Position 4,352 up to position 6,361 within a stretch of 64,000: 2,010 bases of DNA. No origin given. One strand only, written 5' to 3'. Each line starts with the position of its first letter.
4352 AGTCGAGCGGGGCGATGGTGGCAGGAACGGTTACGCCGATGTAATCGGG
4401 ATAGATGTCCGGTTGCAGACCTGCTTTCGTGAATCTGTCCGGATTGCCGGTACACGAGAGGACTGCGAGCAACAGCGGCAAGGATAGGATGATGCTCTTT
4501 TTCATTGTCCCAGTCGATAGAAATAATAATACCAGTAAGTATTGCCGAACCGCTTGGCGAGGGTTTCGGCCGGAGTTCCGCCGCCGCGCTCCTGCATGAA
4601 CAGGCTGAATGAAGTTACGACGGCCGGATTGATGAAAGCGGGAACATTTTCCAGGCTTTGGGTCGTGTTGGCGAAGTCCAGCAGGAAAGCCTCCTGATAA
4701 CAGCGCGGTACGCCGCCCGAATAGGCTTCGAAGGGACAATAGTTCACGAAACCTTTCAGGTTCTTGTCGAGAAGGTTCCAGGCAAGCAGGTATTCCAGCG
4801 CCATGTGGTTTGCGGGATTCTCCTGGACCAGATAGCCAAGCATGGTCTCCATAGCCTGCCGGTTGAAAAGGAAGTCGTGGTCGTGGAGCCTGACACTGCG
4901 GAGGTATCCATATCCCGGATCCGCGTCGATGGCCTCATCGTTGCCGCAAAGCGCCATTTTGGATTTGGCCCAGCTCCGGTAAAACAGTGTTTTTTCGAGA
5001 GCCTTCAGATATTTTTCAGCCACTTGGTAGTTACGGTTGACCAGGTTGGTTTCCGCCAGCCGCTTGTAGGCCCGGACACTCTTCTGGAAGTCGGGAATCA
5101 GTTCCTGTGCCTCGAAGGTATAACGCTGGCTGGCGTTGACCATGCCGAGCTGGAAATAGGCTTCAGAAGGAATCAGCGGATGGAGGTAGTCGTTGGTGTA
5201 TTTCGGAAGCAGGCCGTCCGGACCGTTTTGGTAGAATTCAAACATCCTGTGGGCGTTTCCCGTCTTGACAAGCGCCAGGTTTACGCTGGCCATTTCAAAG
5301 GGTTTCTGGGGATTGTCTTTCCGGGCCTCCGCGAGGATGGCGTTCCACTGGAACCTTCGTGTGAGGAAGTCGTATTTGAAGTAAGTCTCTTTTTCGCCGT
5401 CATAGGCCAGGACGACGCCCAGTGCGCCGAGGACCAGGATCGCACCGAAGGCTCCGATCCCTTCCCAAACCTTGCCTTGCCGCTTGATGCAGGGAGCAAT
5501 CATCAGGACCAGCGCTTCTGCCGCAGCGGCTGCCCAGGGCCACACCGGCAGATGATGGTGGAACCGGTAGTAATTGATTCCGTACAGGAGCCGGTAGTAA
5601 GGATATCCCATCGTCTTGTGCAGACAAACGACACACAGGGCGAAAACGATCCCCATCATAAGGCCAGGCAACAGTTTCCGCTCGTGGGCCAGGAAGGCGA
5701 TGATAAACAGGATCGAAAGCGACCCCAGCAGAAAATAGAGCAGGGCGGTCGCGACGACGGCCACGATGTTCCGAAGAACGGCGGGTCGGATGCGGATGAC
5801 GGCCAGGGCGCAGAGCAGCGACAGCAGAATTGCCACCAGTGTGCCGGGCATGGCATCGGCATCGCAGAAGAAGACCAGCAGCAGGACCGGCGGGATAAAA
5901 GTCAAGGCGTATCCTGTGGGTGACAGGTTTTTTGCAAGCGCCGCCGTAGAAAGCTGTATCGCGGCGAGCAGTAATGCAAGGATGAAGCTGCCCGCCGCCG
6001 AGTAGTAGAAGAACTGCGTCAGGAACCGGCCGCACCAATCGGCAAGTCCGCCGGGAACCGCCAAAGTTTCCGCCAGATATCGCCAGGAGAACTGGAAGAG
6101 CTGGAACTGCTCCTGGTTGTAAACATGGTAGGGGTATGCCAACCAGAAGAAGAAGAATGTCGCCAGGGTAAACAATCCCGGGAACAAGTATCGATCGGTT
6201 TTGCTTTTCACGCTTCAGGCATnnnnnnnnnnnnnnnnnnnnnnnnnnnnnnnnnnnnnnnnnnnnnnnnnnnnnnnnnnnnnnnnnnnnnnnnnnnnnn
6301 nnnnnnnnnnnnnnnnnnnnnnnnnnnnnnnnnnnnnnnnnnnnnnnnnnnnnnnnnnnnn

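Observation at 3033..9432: Tandemly duplicated, uncharacterised two-gene module: polytopic membrane protein plus CxxCH beta-propeller lipoprotein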

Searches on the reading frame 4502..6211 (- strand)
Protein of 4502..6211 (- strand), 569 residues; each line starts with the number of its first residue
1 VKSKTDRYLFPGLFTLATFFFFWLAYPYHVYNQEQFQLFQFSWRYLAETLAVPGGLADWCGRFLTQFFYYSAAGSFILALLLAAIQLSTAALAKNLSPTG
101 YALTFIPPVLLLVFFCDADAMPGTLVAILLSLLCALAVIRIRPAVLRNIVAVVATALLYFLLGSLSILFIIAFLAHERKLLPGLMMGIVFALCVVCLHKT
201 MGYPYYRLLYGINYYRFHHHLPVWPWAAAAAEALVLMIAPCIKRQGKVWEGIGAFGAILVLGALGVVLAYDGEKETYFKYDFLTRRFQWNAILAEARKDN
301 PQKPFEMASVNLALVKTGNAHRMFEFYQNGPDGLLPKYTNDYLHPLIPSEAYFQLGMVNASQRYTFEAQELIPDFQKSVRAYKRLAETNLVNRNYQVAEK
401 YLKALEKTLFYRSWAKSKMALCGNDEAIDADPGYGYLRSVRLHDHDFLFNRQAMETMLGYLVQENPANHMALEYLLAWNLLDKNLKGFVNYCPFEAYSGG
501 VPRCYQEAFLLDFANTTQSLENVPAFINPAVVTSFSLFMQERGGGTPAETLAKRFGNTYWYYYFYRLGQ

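Call 3: search_protein_families(library=pfam, proteins=[window:4502-6211:-], max_evalue=0.01)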
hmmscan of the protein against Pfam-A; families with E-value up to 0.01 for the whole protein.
window:4502-6211:- (569 aa): 1 family
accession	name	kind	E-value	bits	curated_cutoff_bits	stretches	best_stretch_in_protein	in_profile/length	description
PF19529.4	DUF6057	-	3.3e-157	525.2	29.8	1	9-565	8-568/569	Family of unknown function (DUF6057)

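Call 4: search_protein_families(library=ncbifam, proteins=[window:4502-6211:-], max_evalue=0.01)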
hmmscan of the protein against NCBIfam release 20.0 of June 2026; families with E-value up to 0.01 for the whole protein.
window:4502-6211:- (569 aa): 0 families

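Call 10: search_solved_structures(query=window:4502-6211:-, max_evalue=1)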
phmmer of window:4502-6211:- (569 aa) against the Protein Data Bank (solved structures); distinct sequences matched with E-value up to 1: 1.
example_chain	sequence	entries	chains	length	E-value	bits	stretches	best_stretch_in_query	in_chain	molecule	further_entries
5u3h_A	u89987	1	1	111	0.49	12.1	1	283-345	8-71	HMWP2 nonribosomal peptide synthetase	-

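Call 12: find_homologous_proteins(query=window:4502-6211:-, max_evalue=0.00001)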
Query window:4502-6211:- (569 aa): 396 proteins with E <= 0.00001 among 8000 candidates; the best 120 are listed.
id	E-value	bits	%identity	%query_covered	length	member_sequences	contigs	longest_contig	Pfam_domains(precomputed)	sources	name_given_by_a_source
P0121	0.0e+0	1250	95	100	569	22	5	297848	PF19529.5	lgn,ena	-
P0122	0.0e+0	1183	98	92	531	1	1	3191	PF19529.5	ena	-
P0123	0.0e+0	1161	86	100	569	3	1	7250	PF19529.5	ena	-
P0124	0.0e+0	1141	84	100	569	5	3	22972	PF19529.5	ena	-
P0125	0.0e+0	1134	86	100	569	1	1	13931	PF19529.5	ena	-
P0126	0.0e+0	1133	86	100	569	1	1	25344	PF19529.5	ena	-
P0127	0.0e+0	1131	85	100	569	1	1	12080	PF19529.5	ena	-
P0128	0.0e+0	1130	85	100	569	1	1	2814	PF19529.5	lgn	-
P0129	0.0e+0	1127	84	100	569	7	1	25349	PF19529.5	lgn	-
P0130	0.0e+0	1123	84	100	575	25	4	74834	PF19529.5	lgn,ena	-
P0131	0.0e+0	1123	84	100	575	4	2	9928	PF19529.5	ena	-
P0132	0.0e+0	1120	83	100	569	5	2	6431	PF19529.5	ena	-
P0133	0.0e+0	1118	84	100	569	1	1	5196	PF19529.5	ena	-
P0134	0.0e+0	1116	85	98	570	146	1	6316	PF19529.5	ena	-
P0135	0.0e+0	1115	85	100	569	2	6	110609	PF19529.5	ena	-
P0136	0.0e+0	1115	83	100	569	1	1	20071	PF19529.5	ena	-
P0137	0.0e+0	1114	83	100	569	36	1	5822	PF19529.5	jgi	jgi:hypothetical protein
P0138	0.0e+0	1108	84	100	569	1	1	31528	PF19529.5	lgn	-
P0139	0.0e+0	1106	83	99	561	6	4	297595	PF19529.5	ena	-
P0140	0.0e+0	1105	83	99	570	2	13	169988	PF19529.5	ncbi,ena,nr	ncbi:MAG: hypothetical protein IJK79_07060 [Bacteroidales bacterium]|nr:hypothetical protein [Bacter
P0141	0.0e+0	1104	82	100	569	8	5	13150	PF19529.5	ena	-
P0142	0.0e+0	1103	83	100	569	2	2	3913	PF19529.5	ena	-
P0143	0.0e+0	1102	83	99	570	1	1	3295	PF19529.5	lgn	-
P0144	0.0e+0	1098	83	100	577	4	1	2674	PF19529.5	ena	-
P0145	0.0e+0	1098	83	100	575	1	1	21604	PF19529.5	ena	-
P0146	0.0e+0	1095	82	100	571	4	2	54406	PF19529.5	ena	-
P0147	0.0e+0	1095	81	100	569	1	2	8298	PF19529.5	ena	-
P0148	0.0e+0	1094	83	100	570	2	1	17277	PF19529.5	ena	-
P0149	0.0e+0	1093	82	100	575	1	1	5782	PF19529.5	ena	-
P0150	0.0e+0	1091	82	100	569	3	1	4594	PF19529.5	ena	-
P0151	0.0e+0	1089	82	100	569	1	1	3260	PF19529.5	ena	-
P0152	0.0e+0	1086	82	100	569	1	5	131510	PF19529.5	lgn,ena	-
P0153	0.0e+0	1084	80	100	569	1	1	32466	PF19529.5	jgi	-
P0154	0.0e+0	1074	80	100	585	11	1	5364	PF19529.5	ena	-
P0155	0.0e+0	1074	80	100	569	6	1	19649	PF19529.5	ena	-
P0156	0.0e+0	1072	81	100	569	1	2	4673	PF19529.5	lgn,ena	-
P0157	0.0e+0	1068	80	100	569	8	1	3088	PF19529.5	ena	-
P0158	0.0e+0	1056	79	100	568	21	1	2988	PF19529.5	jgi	-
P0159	0.0e+0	1047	78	100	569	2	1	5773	PF19529.5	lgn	-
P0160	0.0e+0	1036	78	100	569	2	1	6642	PF19529.5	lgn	-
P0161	0.0e+0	1030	78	100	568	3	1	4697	PF19529.5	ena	-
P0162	1.9e-182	626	51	100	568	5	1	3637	PF19529.5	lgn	-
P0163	5.4e-156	539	46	98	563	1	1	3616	PF19529.5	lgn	-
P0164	1.1e-149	518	45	97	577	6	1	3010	PF19529.5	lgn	-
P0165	1.5e-147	511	46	95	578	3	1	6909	PF19529.5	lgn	-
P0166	3.2e-144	500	44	95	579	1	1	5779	PF19529.5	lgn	-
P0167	3.1e-141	490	41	96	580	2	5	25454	PF19529.5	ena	-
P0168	5.9e-141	489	44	96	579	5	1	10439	PF19529.5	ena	-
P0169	9.3e-140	485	42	96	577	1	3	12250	PF19529.5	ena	-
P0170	1.1e-139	485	43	96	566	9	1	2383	PF19529.5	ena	-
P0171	1.4e-139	484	41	99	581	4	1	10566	PF19529.5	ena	-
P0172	2.1e-138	481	43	99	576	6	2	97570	PF19529.5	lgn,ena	-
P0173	7.7e-138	479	42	96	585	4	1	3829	PF19529.5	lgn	-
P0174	2.5e-137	477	40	99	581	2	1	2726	PF19529.5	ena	-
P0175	2.7e-137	477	43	95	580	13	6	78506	PF19529.5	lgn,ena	-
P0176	4.9e-137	476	42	98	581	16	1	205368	PF19529.5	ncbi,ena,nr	ncbi:MAG: hypothetical protein IJK90_07560 [Bacteroidales bacterium]|nr:hypothetical protein [Bacter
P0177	5.5e-137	476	42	96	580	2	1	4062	PF19529.5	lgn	-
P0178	8.4e-137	475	43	96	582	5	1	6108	PF19529.5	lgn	-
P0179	9.1e-137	475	40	99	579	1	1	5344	PF19529.5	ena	-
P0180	1.4e-136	475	43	96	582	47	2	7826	PF19529.5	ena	-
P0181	1.5e-136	475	41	95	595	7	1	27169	PF19529.5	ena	-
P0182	2.4e-136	474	42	96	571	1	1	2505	PF19529.5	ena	-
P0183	2.7e-136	474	41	96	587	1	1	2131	PF19529.5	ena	-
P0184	3.3e-136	473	42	96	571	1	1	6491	PF19529.5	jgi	jgi:hypothetical protein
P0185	3.6e-136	473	40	99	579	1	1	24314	PF19529.5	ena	-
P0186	4.1e-136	473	41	96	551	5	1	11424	PF19529.5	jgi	-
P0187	4.6e-136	473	41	96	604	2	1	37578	PF19529.5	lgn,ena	-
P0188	9.0e-136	472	41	96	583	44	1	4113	PF19529.5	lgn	-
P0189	9.4e-136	472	42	96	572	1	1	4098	PF19529.5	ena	-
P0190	1.0e-135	472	42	98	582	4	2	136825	PF19529.5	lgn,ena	-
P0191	1.2e-135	471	42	97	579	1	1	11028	PF19529.5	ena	-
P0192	1.2e-135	471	42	96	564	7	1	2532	PF19529.5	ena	-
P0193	1.5e-135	471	41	96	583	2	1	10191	PF19529.5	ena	-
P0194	1.5e-135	471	43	97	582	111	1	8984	PF19529.5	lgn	-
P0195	1.6e-135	471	41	95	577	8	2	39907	PF19529.5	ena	-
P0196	2.9e-135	470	41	96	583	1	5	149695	PF19529.5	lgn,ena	-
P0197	3.0e-135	470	41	96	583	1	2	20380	PF19529.5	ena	-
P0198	3.3e-135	470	41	97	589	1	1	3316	PF19529.5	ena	-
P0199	3.7e-135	470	41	95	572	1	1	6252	PF19529.5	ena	-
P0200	4.6e-135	470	41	95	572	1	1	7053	PF19529.5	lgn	-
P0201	5.8e-135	469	40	96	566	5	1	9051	PF19529.5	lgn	-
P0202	6.7e-135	469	41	97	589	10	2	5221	PF19529.5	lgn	-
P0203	7.8e-135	469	42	98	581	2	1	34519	PF19529.5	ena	-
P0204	9.5e-135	469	42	96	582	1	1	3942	PF19529.5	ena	-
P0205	1.0e-134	468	41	98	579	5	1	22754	PF19529.5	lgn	-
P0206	1.0e-134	468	42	96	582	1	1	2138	PF19529.5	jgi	jgi:hypothetical protein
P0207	1.1e-134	468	41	95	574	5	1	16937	PF19529.5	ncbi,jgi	jgi:hypothetical protein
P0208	1.3e-134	468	42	98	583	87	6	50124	PF19529.5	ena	-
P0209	1.3e-134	468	43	97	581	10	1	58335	PF19529.5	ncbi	-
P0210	2.1e-134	467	43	97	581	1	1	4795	PF19529.5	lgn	-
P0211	2.5e-134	467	41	96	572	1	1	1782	PF19529.5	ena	-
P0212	3.5e-134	467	43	96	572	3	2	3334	PF19529.5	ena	-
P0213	3.9e-134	466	41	95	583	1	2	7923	PF19529.5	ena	-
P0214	4.1e-134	466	43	95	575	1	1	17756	PF19529.5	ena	-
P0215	4.6e-134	466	41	97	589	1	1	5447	PF19529.5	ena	-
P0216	4.9e-134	466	42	97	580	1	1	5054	PF19529.5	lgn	-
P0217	6.3e-134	466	41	97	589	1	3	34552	PF19529.5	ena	-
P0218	8.3e-134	465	41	96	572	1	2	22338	PF19529.5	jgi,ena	jgi:hypothetical protein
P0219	1.2e-133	465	42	95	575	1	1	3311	PF19529.5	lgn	-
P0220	1.4e-133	465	40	96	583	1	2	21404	PF19529.5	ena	-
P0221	1.5e-133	465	41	96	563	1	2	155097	PF19529.5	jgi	-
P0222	1.6e-133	464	41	97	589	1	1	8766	PF19529.5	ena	-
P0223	1.6e-133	464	41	98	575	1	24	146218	PF19529.5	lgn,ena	-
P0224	1.8e-133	464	43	95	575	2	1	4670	PF19529.5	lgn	-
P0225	1.9e-133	464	41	97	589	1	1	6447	PF19529.5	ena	-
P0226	2.4e-133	464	40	95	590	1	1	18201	PF19529.5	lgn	-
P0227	2.9e-133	464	41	96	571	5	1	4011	PF19529.5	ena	-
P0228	3.0e-133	464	42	95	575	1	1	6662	PF19529.5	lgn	-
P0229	3.2e-133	463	42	99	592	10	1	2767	PF19529.5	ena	-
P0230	3.9e-133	463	41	96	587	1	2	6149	PF19529.5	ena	-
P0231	3.9e-133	463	41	96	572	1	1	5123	PF19529.5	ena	-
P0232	4.0e-133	463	42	97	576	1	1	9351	PF19529.5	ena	-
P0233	4.2e-133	463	42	96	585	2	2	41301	PF19529.5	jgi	-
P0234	7.3e-133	462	42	95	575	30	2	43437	PF19529.5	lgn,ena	-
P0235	7.5e-133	462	43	97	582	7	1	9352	PF19529.5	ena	-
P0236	8.9e-133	462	41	97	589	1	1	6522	PF19529.5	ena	-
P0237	8.9e-133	462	41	96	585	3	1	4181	PF19529.5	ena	-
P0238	9.3e-133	462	42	95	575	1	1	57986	PF19529.5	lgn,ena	-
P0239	1.0e-132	462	42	97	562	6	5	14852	PF19529.5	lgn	-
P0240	1.1e-132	462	41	96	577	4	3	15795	PF19529.5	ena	-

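Call 24: find_encoding_contigs(protein=P0121, flank=10000, max_places=2)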
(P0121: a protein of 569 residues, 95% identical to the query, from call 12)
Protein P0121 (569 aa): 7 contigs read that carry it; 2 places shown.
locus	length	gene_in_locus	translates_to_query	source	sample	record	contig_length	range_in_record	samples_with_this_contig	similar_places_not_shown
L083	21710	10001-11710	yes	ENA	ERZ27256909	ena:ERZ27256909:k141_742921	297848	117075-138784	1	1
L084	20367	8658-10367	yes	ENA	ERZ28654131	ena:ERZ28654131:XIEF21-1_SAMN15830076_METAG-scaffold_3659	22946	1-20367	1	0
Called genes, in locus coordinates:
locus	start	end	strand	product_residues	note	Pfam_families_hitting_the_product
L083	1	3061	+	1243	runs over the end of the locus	PF02811:PHP, PF07733:DNA_pol3_alpha, PF17657:DNA_pol3_finger, PF14579:HHH_6, PF01336:tRNA_anti-codon (weak)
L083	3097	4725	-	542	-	PF00118:Cpn60_TCP1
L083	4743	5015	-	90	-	PF00166:Cpn10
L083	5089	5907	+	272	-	PF17127:DUF5106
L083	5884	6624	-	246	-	PF00288:GHMP_kinases_N, PF08544:GHMP_kinases_C (weak)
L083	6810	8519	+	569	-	PF19529:DUF6057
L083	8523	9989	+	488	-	PF26550:Tricorn_2nd (faint), PF26549:Tricorn_N (faint), PF07676:PD40 (weak)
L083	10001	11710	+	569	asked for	PF19529:DUF6057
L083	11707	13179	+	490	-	PF07676:PD40 (faint), PF26549:Tricorn_N (faint), PF26550:Tricorn_2nd (faint)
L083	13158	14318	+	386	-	PF13377:Peripla_BP_3, PF00165:HTH_AraC (faint), PF12833:HTH_18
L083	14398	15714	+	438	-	PF00328:His_Phos_2 (weak)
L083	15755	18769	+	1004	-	PF13715:CarbopepD_reg_2, PF07715:Plug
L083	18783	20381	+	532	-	PF12741:SusD-like, PF12771:SusD-like_2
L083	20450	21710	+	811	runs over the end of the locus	PF02927:CelD_N, PF00759:Glyco_hydro_9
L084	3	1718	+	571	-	?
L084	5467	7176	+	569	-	PF19529:DUF6057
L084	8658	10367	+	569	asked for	PF19529:DUF6057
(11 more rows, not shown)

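Call 29: predict_structure(alignment_id=A2)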
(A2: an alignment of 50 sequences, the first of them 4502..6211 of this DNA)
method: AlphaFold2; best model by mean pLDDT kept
length: 569 residues; sequences in the alignment: 50
mean_pLDDT: 89.1   pTM: 0.85
mean pLDDT of the five models: 89.1, 88.1, 87.4, 86.9, 86.6
residues with pLDDT >= 90: 358; 70-90: 178; 50-70: 29; < 50: 4
segments of 3 or more residues with pLDDT < 50: none
pLDDT, mean of each block of 10 residues (from residue 1): 68 97 94 87 90 90 92 97 97 90 96 91 95 97 95 96 95 92 95 94 86 72 90 94 80 94 94 90 91 93 90 92 90 79 72 88 86 73 94 94 94 95 94 89 66 80 83 91 91 85 94 83 88 93 91 92 76
secondary structure, 60 per line:
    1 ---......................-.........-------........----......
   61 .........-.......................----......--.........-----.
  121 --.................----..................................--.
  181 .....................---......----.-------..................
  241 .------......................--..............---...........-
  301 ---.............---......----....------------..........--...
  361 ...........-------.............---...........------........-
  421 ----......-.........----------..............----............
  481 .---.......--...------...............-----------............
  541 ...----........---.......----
elements in order: H4-25 H27-35 H43-50 H55-69 H71-93 H98-103 H106-114 H123-139 H144-177 H180-201 H205-210 H223-241 H248-269 H272-285 H289-299 H304-316 H320-325 H330-333 H346-355 H358-371 H379-391 H395-405 H412-419 H425-430 H432-440 H451-464 H469-481 H485-491 H503-517 H529-543 H548-555 H559-565

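Call 32: fold_search(model_id=the predicted structure, library=pdb)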
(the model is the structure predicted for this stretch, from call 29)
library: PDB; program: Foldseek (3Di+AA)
matches with E <= 10: 692; with E <= 0.001: 0
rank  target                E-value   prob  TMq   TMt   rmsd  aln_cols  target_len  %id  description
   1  9gaw_Z                4.6e-02  0.93  0.21  0.25  23.5       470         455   13  High-resolution structure of the Anaphase-promoting complex/cyclosome (APC/C) bound to co-activator Cdh1 (released 2024-08-14)
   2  8tar_Z                6.8e-02  0.82  0.20  0.23  22.7       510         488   12  APC/C-CDH1-UBE2C-Ubiquitin-CyclinB-NTD (released 2023-09-27)
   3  8chy                  9.2e-02  0.92  0.15  0.28  18.6       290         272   18  Crystal structure of an 8-repeat consensus TPR superhelix with Zinc. (released 2024-02-21)
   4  5g04_Y                1.2e-01  0.63  0.18  0.20  22.2       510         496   14  Structure of the human APC-Cdc20-Hsl1 complex (released 2016-05-25)
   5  9qhc_A                1.3e-01  0.87  0.15  0.27  22.8       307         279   16  Crystal structure of 8-repeat CTPR protein with eliminated coordination sites (released 2025-10-22)
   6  1w3b_A                1.3e-01  0.75  0.18  0.25  21.0       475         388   12  The superhelical TPR domain of O-linked GlcNAc transferase reveals structural similarities to importin alpha. (released 2004-09-09)
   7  9gzg_A                1.6e-01  1.00  0.18  0.54   6.4       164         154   16  Crystal structure of CTPR4E4 mutant (released 2025-10-15)
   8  6c6k_A                1.8e-01  0.41  0.16  0.19  23.6       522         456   13  Structural basis for preferential recognition of cap 0 RNA by a human IFIT1-IFIT3 protein complex (released 2018-04-04)
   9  3as5_B                2.0e-01  0.99  0.16  0.46  16.3       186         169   15  MamA AMB-1 P212121 (released 2011-07-20)
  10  9gaw_Y                2.1e-01  0.69  0.21  0.23  23.9       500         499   12  High-resolution structure of the Anaphase-promoting complex/cyclosome (APC/C) bound to co-activator Cdh1 (released 2024-08-14)
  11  6q6g_Z                2.2e-01  0.63  0.21  0.24  22.3       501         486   12  Cryo-EM structure of the APC/C-Cdc20-Cdk2-cyclinA2-Cks2 complex, the D1 box class (released 2019-09-11)
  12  8a3t_F                2.2e-01  0.51  0.18  0.19  23.0       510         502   12  S. cerevisiae APC/C-Cdh1 complex (released 2022-08-31)
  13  6een_A                2.2e-01  0.44  0.17  0.25  21.6       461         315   15  Crystal structure of a designer Pentatrico Peptide RNA binding protein, bound to a complex RNA target and featuring an (released 2019-08-21)
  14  5khr_Y                2.3e-01  0.54  0.18  0.23  22.3       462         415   13  Model of human Anaphase-promoting complex/Cyclosome complex (APC15 deletion mutant) in complex with the E2 UBE2C/UBCH1 (released 2016-08-24)
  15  3asg_B                2.4e-01  0.95  0.14  0.39  16.0       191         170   19  MamA D159K mutant 2 (released 2011-07-20)
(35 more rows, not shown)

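Call 33: search_solved_structures(query=A2, max_evalue=10)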
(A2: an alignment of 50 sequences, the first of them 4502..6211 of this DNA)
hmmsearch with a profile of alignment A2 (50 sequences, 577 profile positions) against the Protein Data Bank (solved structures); distinct sequences matched with E-value up to 10: 0.

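Call 37: find_encoding_contigs(protein=P0223, flank=10000, max_places=3)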
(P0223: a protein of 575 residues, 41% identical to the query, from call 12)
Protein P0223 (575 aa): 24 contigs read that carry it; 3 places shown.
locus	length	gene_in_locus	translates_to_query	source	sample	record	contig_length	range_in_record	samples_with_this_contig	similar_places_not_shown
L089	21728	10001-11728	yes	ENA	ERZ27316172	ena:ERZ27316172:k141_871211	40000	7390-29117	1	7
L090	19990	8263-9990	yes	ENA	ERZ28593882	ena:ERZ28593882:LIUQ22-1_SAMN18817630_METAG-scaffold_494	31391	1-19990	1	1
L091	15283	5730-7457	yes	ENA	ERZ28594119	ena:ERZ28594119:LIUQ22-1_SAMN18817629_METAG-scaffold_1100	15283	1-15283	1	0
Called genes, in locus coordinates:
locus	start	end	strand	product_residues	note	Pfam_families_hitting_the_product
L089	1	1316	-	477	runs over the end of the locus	-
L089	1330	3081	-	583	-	PF14322:SusD-like_3, PF07980:SusD_RagB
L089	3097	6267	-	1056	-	PF13620:CarboxypepD_reg (weak), PF13715:CarbopepD_reg_2, PF07715:Plug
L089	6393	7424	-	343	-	PF01042:Ribonuc_L-PSP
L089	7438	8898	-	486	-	PF07676:PD40 (faint), PF26549:Tricorn_N (weak)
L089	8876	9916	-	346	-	PF19529:DUF6057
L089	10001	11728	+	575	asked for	PF19529:DUF6057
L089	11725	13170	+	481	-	PF26550:Tricorn_2nd (weak), PF07676:PD40 (faint), PF26549:Tricorn_N (faint)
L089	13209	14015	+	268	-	PF02265:S1-P1_nuclease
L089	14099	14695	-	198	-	PF03729:DUF308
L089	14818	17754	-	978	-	-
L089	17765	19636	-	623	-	PF17820:PDZ_6, PF03572:Peptidase_S41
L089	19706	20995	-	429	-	PF15283:DUF4595 (weak)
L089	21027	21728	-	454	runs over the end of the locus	PF00578:AhpC-TSA, PF08534:Redoxin, PF00085:Thioredoxin (weak), PF13098:Thioredoxin_2 (faint), PF13905:Thioredoxin_8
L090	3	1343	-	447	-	?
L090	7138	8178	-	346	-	PF19529:DUF6057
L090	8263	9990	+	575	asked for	PF19529:DUF6057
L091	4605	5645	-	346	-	PF19529:DUF6057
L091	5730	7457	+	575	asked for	PF19529:DUF6057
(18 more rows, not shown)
